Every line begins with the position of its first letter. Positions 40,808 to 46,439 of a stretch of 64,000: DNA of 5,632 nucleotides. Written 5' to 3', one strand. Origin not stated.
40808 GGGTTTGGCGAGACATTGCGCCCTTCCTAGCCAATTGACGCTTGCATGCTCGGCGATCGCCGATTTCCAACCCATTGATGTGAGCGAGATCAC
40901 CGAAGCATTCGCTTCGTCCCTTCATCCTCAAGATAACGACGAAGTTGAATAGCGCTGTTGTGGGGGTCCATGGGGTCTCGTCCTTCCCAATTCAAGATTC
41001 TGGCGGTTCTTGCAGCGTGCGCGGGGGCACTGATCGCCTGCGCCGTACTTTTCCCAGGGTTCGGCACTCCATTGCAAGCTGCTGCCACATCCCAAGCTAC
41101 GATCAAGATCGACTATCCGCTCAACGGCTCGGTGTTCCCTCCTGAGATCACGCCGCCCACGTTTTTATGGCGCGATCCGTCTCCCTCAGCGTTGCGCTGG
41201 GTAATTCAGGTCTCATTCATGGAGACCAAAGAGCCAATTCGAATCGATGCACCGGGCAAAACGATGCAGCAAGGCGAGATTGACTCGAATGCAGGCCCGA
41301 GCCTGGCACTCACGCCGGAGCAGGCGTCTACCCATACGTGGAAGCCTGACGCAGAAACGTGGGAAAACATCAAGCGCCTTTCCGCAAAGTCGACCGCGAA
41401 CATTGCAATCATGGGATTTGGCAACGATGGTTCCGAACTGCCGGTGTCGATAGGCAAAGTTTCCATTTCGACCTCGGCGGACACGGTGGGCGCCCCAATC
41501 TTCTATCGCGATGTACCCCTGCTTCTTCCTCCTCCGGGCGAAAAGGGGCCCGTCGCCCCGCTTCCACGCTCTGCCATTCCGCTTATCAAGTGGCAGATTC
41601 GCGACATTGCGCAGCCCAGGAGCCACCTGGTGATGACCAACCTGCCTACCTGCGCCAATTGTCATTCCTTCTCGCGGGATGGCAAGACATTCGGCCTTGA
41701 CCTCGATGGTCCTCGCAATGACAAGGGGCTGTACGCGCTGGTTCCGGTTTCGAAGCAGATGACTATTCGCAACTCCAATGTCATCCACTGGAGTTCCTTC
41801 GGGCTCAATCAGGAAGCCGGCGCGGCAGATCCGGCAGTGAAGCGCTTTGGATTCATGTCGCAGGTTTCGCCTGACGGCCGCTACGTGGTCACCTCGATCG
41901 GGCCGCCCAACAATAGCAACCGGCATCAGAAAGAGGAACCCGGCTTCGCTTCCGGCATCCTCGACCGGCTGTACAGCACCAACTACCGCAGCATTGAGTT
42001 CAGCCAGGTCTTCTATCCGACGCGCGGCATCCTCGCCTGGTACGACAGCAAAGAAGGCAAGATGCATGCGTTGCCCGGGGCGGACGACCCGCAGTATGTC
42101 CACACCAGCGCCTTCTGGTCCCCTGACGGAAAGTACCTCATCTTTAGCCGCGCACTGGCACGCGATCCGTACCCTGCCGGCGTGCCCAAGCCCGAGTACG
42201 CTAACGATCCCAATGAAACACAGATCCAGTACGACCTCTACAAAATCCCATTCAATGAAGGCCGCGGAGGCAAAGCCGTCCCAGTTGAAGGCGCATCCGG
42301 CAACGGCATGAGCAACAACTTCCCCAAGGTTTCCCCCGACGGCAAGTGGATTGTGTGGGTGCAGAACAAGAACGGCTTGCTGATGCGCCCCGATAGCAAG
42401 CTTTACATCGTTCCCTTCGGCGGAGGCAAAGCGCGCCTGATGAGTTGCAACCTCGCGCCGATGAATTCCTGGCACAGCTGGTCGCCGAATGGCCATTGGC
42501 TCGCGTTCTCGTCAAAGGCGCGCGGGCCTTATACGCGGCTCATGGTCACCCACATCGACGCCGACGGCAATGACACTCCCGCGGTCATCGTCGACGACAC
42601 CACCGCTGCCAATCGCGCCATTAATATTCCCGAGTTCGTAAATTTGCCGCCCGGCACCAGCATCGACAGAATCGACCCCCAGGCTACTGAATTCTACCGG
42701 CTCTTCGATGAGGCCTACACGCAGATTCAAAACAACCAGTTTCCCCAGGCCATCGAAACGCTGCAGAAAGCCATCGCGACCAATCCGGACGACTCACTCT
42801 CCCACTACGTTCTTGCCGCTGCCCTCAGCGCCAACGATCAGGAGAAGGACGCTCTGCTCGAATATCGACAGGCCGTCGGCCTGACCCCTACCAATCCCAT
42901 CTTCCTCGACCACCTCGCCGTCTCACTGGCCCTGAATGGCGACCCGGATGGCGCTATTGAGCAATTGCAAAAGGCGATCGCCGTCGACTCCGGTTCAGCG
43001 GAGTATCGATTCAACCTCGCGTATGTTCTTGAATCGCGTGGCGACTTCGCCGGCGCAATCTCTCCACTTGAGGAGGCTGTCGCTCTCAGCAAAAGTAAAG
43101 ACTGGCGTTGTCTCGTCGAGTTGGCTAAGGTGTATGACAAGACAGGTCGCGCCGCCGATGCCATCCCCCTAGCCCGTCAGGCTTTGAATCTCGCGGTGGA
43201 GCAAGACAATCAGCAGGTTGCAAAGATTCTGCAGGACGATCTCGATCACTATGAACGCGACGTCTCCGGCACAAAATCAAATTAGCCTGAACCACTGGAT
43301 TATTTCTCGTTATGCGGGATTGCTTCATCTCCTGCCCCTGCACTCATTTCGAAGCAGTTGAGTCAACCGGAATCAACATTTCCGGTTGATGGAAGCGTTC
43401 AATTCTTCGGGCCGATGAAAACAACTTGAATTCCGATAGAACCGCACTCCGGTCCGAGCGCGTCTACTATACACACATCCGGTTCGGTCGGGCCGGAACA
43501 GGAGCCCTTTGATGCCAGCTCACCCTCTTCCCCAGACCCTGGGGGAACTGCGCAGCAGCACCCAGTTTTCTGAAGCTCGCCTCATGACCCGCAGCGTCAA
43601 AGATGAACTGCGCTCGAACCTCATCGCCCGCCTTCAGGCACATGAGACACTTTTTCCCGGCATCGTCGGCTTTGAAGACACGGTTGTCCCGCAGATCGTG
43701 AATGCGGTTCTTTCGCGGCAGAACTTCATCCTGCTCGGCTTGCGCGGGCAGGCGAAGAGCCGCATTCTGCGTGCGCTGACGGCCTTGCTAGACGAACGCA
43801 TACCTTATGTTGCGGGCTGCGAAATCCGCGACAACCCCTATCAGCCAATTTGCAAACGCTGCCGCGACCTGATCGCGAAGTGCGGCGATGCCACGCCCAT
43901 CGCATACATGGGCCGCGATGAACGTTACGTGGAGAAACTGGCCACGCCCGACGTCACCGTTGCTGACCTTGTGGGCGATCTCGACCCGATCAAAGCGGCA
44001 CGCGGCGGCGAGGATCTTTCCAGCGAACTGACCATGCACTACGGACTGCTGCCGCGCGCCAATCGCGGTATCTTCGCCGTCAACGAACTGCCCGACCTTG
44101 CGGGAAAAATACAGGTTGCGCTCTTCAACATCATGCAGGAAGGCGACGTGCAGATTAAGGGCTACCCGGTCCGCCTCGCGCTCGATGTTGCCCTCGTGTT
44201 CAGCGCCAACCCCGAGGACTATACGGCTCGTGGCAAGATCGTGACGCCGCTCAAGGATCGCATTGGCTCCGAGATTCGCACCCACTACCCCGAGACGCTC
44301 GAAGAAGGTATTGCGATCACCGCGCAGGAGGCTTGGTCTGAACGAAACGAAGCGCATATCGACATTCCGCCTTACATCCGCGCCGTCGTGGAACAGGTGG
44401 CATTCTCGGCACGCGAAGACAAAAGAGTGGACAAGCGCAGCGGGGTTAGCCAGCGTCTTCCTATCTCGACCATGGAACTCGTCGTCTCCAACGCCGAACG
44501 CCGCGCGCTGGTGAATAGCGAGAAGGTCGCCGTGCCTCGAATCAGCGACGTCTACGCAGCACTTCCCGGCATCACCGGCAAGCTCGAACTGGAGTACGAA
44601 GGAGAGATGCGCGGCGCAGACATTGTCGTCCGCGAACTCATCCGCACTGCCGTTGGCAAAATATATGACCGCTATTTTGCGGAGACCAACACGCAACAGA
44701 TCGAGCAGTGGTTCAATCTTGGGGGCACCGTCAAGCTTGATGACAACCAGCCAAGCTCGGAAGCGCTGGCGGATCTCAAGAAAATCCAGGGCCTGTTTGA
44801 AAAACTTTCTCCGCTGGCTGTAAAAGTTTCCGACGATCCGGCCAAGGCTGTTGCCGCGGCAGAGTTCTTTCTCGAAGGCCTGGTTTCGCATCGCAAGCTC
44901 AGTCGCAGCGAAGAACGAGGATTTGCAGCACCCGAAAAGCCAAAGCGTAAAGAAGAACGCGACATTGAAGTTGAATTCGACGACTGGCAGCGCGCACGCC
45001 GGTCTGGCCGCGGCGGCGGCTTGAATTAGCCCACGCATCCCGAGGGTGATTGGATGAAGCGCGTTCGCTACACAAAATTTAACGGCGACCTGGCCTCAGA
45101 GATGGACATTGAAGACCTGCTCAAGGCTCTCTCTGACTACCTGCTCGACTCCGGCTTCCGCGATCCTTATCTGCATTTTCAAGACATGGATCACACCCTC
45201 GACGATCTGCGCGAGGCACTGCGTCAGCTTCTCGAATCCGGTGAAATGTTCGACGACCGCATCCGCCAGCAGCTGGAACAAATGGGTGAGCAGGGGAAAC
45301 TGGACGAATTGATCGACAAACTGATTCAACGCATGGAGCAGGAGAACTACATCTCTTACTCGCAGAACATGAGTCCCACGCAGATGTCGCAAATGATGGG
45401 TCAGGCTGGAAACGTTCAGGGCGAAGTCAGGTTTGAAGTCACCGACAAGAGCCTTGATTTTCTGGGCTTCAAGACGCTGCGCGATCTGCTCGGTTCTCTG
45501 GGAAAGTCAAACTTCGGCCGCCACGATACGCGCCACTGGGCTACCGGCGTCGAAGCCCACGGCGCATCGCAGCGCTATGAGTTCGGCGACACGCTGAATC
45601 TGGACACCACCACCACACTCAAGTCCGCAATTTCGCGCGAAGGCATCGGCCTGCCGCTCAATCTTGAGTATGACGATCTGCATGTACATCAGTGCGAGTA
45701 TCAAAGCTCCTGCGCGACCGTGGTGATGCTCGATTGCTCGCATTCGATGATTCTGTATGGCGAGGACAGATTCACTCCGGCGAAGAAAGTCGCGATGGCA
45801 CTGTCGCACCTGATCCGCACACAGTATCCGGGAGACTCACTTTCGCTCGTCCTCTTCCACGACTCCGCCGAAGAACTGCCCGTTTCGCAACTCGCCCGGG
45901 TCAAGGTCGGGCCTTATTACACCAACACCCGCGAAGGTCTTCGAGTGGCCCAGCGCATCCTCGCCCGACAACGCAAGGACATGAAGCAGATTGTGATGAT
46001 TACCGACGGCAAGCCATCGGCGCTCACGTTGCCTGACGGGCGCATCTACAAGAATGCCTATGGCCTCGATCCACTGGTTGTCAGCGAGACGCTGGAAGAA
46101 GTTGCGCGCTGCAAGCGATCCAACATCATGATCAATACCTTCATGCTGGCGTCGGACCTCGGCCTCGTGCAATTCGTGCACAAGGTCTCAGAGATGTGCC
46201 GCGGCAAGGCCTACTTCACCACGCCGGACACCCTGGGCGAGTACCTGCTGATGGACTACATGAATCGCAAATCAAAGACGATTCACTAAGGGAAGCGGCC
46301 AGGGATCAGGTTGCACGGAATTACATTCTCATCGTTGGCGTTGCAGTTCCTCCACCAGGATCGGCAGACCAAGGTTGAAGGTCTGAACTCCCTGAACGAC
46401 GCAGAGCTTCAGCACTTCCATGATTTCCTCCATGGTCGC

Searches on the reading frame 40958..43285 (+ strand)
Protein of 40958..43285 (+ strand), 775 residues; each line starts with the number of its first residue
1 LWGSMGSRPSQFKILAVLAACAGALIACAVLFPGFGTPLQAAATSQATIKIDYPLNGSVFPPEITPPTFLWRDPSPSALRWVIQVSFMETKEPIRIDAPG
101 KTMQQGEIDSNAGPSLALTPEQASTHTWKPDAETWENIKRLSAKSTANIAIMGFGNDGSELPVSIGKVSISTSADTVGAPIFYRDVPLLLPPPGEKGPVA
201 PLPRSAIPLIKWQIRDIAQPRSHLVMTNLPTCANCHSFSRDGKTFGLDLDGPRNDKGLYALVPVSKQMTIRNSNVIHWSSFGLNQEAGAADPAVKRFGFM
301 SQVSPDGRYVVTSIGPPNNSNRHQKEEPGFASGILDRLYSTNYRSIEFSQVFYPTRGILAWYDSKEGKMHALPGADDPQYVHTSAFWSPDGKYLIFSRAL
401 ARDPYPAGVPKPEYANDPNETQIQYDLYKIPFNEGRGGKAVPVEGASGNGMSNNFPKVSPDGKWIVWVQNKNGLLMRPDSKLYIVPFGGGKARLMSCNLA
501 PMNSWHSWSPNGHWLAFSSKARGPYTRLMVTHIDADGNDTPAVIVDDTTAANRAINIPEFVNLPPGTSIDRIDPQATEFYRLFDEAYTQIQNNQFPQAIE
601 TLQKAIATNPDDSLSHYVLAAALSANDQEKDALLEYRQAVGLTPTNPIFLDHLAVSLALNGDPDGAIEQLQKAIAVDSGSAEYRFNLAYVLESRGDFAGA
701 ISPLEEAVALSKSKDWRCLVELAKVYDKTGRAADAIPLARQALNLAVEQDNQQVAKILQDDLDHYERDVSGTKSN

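Call 31: search_protein_families(library=pfam, proteins=[window:40958-43285:+], max_evalue=0.00001)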
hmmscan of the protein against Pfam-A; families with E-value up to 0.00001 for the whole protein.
window:40958-43285:+ (775 aa): 16 families
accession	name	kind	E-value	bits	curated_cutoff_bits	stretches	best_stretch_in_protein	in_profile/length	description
PF07719.23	TPR_2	-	2.1e-17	62.2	27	0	650-677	4-31/34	Tetratricopeptide repeat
PF13432.12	TPR_16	-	1e-16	61.4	32.7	2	660-711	10-61/65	Tetratricopeptide repeat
PF13414.12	TPR_11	-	7.3e-16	58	26.8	0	591-625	6-40/42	TPR repeat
PF13431.12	TPR_17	-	1.6e-15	56.4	24.4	0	602-633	2-33/34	Tetratricopeptide repeat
PF13428.12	TPR_14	-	1.8e-13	50.1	23.5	0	651-689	5-43/44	Tetratricopeptide repeat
PF07676.18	PD40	-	4.8e-13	49.1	20.9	0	383-398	12-27/38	WD40-like Beta Propeller Repeat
PF14559.12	TPR_19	-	1.5e-12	48.1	25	0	590-639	2-51/68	Tetratricopeptide repeat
PF00515.34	TPR_1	-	1.1e-11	44.5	27.8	0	586-612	8-34/34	Tetratricopeptide repeat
PF13424.12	TPR_12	-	3e-10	40.6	30.1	0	652-712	8-76/77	Tetratricopeptide repeat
PF13181.12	TPR_8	-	7.8e-10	38.6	25.7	0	681-712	1-32/34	Tetratricopeptide repeat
PF24575.1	TPR_Slam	-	3.8e-08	34.1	35.2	0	575-632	43-100/104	Surface lipoprotein assembly modifier, N-terminal TPR repeats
PF13374.12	TPR_10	-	8.2e-08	32.5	27.5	0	686-712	7-33/42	Tetratricopeptide repeat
PF13176.12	TPR_7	-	1.4e-07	31.5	27.9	0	719-749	2-32/36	Tetratricopeptide repeat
PF12895.13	ANAPC3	-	3.2e-07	31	27.2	0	585-633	29-76/82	Anaphase-promoting complex, cyclosome, subunit 3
PF13174.12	TPR_6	-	4.9e-06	27.3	26.3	0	585-611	6-32/33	Tetratricopeptide repeat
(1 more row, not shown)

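Call 62: search_protein_families(library=ncbifam, proteins=[window:40958-43285:+], max_evalue=0.001)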
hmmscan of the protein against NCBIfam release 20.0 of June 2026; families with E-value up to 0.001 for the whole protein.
window:40958-43285:+ (775 aa): 23 families
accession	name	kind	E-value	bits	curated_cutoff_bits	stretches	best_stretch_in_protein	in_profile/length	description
TIGR02917.1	PEP_TPR_lipo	equivalog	5.8e-16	57.6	312.2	2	596-742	414-593/899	XrtA/PEP-CTERM system TPR-repeat protein PrsT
NF040959.1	MamA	equivalog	2.9e-14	53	200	1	586-657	112-183/204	magnetosome protein MamA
TIGR02521.1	type_IV_pilW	equivalog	5e-13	49.1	154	1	588-745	40-198/234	type IV pilus biogenesis/stability protein PilW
TIGR02552.1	LcrH_SycD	equivalog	7e-10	38.7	104.8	1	576-683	15-122/136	SycD/LcrH family type III secretion system chaperone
NF033920.0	C39_PA2778_fam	equivalog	1.9e-09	37.3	150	2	621-711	164-254/255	PA2778 family cysteine peptidase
NF047558.1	TPR_END_plus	domain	1.1e-08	34.9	32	0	653-680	5-32/56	TPR end-of-group domain-containing protein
TIGR02800.1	propeller_TolB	equivalog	1.3e-06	27.6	343.15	1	447-536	319-400/418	Tol-Pal system beta propeller repeat protein TolB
NF008757.0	PRK11788.1-5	equivalog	7.5e-06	25.3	363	1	657-745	45-136/388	lipopolysaccharide assembly protein LapB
NF053607.1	CHU_0125_OmpA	equivalog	1.3e-05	23.9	620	0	582-678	22-118/639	CHU_0125 family OmpA-like outer membrane integrity protein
TIGR00540.1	TPR_hemY_coli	hypoth_equivalog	1.5e-05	24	142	0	660-741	305-384/385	heme biosynthesis-associated TPR protein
NF002725.1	PRK02603.1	equivalog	2.3e-05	24.5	143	0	574-662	30-121/173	photosystem I assembly protein Ycf3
NF008520.0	PRK11447.1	equivalog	3.3e-05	21.9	858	0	580-643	270-333/1157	cellulose synthase complex outer membrane protein BcsC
NF033758.1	gliding_GltE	equivalog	4e-05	22.8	225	0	589-679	266-357/411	adventurous gliding motility TPR repeat lipoprotein GltE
NF011721.1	PRK15174.1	equivalog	4.9e-05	21.7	1200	0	653-757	82-184/656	Vi polysaccharide transport protein VexE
TIGR02795.1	tol_pal_ybgF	equivalog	7.2e-05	23.4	90.1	1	583-674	6-103/119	tol-pal system protein YbgF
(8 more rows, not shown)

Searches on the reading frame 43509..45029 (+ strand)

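Call 31: search_protein_families(library=pfam, proteins=[window:43509-45029:+], max_evalue=0.00001)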
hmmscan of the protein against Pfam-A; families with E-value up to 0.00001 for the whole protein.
window:43509-45029:+ (506 aa): 0 families

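Call 62: search_protein_families(library=ncbifam, proteins=[window:43509-45029:+], max_evalue=0.001)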
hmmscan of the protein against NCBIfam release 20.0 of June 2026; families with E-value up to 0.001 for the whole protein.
window:43509-45029:+ (506 aa): 4 families
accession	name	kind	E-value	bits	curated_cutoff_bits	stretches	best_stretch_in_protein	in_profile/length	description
TIGR02442.1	Cob-chelat-sub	hypoth_equivalog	8.4e-15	54.2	779.45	1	49-281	3-221/641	putative cobaltochelatase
TIGR02030.1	BchI-ChlI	equivalog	1e-11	44.6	466.95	1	51-274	5-218/337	magnesium chelatase ATPase subunit I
TIGR02031.1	BchD-ChlD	equivalog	2.4e-09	36.5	499.55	1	76-282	22-188/608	magnesium chelatase ATPase subunit D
TIGR00764.1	lon_rel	equivalog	2.8e-05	22.9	516.6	0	150-218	181-250/608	ATP-dependent protease LonB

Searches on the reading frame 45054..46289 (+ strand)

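Call 31: search_protein_families(library=pfam, proteins=[window:45054-46289:+], max_evalue=0.00001)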
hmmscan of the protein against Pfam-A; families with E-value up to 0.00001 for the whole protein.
window:45054-46289:+ (411 aa): 1 family
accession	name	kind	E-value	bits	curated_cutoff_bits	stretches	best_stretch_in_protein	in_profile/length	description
PF13519.12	VWA_2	-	8.9e-09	36.4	27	1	222-320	1-107/107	von Willebrand factor type A domain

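Call 62: search_protein_families(library=ncbifam, proteins=[window:45054-46289:+], max_evalue=0.001)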
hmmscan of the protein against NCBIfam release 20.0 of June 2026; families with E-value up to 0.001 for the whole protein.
window:45054-46289:+ (411 aa): 1 family
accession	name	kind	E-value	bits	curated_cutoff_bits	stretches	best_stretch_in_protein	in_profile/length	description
TIGR02442.1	Cob-chelat-sub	hypoth_equivalog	5.4e-06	25.1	779.45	1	150-321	404-583/641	putative cobaltochelatase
